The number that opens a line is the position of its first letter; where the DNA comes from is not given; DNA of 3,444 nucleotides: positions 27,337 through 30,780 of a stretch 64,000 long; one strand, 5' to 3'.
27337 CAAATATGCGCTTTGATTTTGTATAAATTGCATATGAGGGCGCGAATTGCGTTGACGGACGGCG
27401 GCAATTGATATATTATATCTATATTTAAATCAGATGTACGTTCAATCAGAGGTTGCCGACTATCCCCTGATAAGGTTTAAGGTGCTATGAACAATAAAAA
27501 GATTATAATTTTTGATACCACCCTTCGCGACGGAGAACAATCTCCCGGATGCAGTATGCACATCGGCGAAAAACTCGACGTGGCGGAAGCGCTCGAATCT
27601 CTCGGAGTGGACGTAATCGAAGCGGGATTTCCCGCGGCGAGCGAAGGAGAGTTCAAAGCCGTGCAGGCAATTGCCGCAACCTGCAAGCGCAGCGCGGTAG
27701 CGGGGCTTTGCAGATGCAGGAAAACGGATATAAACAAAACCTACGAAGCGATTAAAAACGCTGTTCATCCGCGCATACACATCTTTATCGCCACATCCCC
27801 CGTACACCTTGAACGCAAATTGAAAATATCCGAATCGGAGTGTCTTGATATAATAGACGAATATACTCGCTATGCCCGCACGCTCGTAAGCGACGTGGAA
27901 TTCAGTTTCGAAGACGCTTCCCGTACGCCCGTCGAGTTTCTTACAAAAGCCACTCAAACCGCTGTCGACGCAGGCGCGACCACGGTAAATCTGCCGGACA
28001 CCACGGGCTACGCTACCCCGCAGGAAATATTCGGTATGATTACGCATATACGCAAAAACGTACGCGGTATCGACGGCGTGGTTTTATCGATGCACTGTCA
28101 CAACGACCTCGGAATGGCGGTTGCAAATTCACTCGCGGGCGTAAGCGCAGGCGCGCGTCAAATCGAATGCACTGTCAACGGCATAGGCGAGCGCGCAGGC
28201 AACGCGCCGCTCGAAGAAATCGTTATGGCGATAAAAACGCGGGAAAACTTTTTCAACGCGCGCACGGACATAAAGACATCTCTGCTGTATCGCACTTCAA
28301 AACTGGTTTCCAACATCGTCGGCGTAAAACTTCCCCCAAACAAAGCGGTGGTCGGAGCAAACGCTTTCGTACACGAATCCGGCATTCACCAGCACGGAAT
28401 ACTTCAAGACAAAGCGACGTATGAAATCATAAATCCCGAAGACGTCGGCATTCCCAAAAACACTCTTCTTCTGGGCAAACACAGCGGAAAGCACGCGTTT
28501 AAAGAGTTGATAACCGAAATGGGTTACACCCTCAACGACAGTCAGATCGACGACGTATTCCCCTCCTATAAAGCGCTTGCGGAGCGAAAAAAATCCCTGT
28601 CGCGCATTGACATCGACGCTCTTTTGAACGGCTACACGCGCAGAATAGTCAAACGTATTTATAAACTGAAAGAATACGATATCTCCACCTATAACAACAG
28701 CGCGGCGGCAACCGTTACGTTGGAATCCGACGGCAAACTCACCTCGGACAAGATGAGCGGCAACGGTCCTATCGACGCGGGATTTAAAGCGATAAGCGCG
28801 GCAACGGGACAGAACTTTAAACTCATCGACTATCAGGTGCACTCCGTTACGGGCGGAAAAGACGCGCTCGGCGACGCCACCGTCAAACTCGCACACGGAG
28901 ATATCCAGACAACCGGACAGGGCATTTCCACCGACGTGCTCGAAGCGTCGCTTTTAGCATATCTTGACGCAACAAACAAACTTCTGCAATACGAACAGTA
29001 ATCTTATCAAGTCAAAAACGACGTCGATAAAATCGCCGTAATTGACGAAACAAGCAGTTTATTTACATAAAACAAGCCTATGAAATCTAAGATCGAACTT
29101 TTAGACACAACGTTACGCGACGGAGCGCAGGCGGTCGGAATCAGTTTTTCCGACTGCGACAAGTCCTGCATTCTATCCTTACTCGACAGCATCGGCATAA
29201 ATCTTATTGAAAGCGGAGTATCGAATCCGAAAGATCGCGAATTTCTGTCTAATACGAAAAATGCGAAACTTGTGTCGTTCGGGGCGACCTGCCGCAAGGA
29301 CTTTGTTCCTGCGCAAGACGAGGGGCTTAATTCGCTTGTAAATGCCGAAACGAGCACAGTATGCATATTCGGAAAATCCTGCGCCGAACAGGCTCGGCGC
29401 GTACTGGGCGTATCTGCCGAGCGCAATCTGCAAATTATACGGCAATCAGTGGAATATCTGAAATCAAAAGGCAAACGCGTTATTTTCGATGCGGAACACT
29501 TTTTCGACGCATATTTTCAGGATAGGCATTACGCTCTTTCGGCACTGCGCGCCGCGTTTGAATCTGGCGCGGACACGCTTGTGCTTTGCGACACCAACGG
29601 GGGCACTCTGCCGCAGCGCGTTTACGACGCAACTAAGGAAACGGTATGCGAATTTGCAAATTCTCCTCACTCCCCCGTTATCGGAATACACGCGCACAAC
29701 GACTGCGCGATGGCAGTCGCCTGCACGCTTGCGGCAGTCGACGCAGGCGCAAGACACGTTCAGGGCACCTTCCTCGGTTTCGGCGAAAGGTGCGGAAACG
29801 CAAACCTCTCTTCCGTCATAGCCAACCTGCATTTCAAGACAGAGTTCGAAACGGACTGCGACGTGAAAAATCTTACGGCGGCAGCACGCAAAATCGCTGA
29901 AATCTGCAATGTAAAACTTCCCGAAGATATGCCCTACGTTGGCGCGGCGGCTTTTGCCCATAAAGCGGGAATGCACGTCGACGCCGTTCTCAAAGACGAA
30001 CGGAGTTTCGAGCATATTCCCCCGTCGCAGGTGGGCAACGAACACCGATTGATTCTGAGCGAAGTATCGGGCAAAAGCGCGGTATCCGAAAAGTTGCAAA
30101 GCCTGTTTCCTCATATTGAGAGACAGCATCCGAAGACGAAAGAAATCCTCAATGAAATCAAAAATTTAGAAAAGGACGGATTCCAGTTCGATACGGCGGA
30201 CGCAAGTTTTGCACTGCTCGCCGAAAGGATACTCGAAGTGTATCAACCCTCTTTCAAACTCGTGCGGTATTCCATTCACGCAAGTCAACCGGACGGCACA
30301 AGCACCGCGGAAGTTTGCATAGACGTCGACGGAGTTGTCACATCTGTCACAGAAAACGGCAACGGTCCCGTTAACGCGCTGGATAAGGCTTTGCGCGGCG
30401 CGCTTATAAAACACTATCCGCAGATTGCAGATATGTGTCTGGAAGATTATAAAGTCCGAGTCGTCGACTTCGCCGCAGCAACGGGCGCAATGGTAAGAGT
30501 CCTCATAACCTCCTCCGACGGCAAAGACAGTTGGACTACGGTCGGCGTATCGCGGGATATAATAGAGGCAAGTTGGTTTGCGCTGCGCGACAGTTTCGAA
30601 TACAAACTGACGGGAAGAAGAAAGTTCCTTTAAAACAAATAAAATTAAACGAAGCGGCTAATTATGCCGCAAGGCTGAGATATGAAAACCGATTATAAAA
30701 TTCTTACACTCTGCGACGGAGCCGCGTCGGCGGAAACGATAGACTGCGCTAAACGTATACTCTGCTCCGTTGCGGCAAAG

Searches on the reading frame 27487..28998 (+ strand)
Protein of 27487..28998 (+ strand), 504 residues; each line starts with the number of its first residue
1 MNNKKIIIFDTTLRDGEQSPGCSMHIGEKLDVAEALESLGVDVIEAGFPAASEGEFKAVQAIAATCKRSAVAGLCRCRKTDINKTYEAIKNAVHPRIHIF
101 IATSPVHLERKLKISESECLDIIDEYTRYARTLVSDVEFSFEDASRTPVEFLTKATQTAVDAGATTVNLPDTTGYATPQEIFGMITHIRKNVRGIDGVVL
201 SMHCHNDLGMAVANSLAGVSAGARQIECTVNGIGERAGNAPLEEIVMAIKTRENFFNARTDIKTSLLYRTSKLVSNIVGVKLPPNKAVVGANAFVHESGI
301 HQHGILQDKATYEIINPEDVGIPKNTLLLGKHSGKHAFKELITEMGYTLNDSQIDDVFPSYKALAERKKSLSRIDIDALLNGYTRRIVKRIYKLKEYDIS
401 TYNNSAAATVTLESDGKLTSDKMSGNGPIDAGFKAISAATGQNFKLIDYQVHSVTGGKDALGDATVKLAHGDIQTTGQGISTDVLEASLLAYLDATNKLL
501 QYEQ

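Call 4: search_protein_families(library=pfam, proteins=[window:27487-28998:+], max_evalue=0.01)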
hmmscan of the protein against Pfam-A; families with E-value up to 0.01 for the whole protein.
window:27487-28998:+ (504 aa): 3 families
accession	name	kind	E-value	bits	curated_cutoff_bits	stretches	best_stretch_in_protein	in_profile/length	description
PF00682.25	HMGL-like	-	5.1e-94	314.9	29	1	5-274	1-260/260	HMGL-like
PF08502.15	LeuA_dimer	-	3.9e-32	111.4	24.9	1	375-500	6-131/131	LeuA allosteric (dimerisation) domain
PF22617.1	HCS_D2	-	7.1e-30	103.7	27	1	288-369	1-82/82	Homocitrate synthase post-HMGL domain-like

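Call 5: search_protein_families(library=ncbifam, proteins=[window:27487-28998:+], max_evalue=0.01)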
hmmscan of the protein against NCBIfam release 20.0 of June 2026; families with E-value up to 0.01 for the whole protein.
window:27487-28998:+ (504 aa): 28 families (the best 25 are shown)
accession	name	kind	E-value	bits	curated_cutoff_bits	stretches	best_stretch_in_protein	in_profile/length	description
NF002086.0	PRK00915.1-3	equivalog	3.3e-212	705.5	532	1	2-503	3-505/516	2-isopropylmalate synthase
TIGR00973.1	leuA_bact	equivalog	1.1e-194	647.5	598.7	1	5-497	1-494/494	2-isopropylmalate synthase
NF002087.0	PRK00915.1-4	equivalog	2e-192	640.3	729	1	2-501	3-504/516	2-isopropylmalate synthase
NF002088.0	PRK00915.1-5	equivalog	1.1e-190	634.5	697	1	4-501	2-500/514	2-isopropylmalate synthase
NF002084.0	PRK00915.1-1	equivalog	1.2e-167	558.6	748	1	3-501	2-501/523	2-isopropylmalate synthase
NF002085.0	PRK00915.1-2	subfamily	4.1e-147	490.9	517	1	3-502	11-502/504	2-isopropylmalate synthase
NF041069.1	IPMS_Sufob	equivalog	4.1e-122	408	600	1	7-377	2-362/371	isopropylmalate synthase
TIGR02090.1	LEU1_arch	subfamily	4.3e-122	407.7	484.75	1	6-377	1-360/363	isopropylmalate/citramalate/homocitrate synthases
TIGR02660.1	nifV_homocitr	equivalog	2.5e-98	329.7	462.9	1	5-377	1-362/365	homocitrate synthase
TIGR02146.1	LysS_fung_arch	equivalog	4.8e-85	285.8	413.55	1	8-359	1-340/344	homocitrate synthase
NF042434.1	IPMS_Lepto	equivalog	2.8e-77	260.2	500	1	2-368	2-373/374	2-isopropylmalate synthase LeuA2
TIGR00977.1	citramal_synth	equivalog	3.6e-68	230.2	450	1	5-497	1-514/526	citramalate synthase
NF042433.1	CitmalDyn_Leptosp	equivalog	1.1e-54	185.9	950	1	3-499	5-506/514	(R)-citramalate synthase CimA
NF002991.1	PRK03739.1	subfamily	3.7e-51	174.5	455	1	10-498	31-550/550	2-isopropylmalate synthase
TIGR00970.1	leuA_yeast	equivalog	7.4e-38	130.4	697.4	1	10-499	31-562/564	2-isopropylmalate synthase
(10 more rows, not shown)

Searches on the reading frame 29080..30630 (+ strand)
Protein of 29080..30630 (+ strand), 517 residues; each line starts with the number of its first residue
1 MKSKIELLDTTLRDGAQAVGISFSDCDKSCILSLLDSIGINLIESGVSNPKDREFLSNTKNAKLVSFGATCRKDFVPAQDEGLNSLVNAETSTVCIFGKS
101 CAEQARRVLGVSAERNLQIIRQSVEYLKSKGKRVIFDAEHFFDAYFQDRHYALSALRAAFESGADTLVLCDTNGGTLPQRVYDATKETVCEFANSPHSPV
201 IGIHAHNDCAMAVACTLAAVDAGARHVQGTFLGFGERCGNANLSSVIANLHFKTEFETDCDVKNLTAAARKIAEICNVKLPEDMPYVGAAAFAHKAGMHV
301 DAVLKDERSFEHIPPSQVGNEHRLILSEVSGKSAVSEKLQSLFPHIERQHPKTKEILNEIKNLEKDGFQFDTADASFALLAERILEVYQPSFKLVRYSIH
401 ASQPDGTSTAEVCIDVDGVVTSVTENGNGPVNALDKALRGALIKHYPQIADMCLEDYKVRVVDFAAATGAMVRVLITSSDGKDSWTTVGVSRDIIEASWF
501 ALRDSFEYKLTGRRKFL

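Call 4: search_protein_families(library=pfam, proteins=[window:29080-30630:+], max_evalue=0.01)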
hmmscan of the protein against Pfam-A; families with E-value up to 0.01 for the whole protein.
window:29080-30630:+ (517 aa): 3 families
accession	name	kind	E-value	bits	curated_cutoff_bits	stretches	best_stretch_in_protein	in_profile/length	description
PF00682.25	HMGL-like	-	2.2e-42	145.7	29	1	4-270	1-258/260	HMGL-like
PF08502.15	LeuA_dimer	-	5.7e-23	81.7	24.9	1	373-508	3-129/131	LeuA allosteric (dimerisation) domain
PF22617.1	HCS_D2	-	1.4e-16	61.1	27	1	287-364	2-78/82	Homocitrate synthase post-HMGL domain-like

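Call 5: search_protein_families(library=ncbifam, proteins=[window:29080-30630:+], max_evalue=0.01)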
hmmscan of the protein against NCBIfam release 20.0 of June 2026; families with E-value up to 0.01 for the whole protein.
window:29080-30630:+ (517 aa): 27 families (the best 25 are shown)
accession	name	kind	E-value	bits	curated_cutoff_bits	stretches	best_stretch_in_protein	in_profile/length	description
TIGR00977.1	citramal_synth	equivalog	4.2e-168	559.9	450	1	4-511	1-518/526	citramalate synthase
NF002085.0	PRK00915.1-2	subfamily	9.5e-77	258.8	517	1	2-506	11-496/504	2-isopropylmalate synthase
NF002086.0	PRK00915.1-3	equivalog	1.1e-68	232.1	532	1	2-501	4-493/516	2-isopropylmalate synthase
TIGR00973.1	leuA_bact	equivalog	9.9e-66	222.2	598.7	1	4-503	1-490/494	2-isopropylmalate synthase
TIGR02090.1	LEU1_arch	subfamily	6.9e-65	219.5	484.75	1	5-374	1-358/363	isopropylmalate/citramalate/homocitrate synthases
NF002088.0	PRK00915.1-5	equivalog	1.8e-64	218.1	697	1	3-501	2-490/514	2-isopropylmalate synthase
NF002087.0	PRK00915.1-4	equivalog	8.6e-61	206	729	1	2-499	4-492/516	2-isopropylmalate synthase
TIGR02660.1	nifV_homocitr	equivalog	6e-58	196.9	462.9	1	5-363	2-348/365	homocitrate synthase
NF041069.1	IPMS_Sufob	equivalog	6.4e-58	196.8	600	1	6-376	2-362/371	isopropylmalate synthase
TIGR02146.1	LysS_fung_arch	equivalog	4.8e-56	190.5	413.55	1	7-361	1-343/344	homocitrate synthase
NF002084.0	PRK00915.1-1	equivalog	4.9e-56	190.3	748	1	1-502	1-492/523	2-isopropylmalate synthase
NF042433.1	CitmalDyn_Leptosp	equivalog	1.8e-41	142.3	950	1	2-492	5-493/514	(R)-citramalate synthase CimA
NF042434.1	IPMS_Lepto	equivalog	5.6e-40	137.5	500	1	3-349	4-357/374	2-isopropylmalate synthase LeuA2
NF002991.1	PRK03739.1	subfamily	7.2e-28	97.6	455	1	10-502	32-544/550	2-isopropylmalate synthase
NF006049.0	PRK08195.1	subfamily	2.2e-22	79.6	229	1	158-275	156-269/344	4-hyroxy-2-oxovalerate/4-hydroxy-2-oxopentanoic acid aldolase,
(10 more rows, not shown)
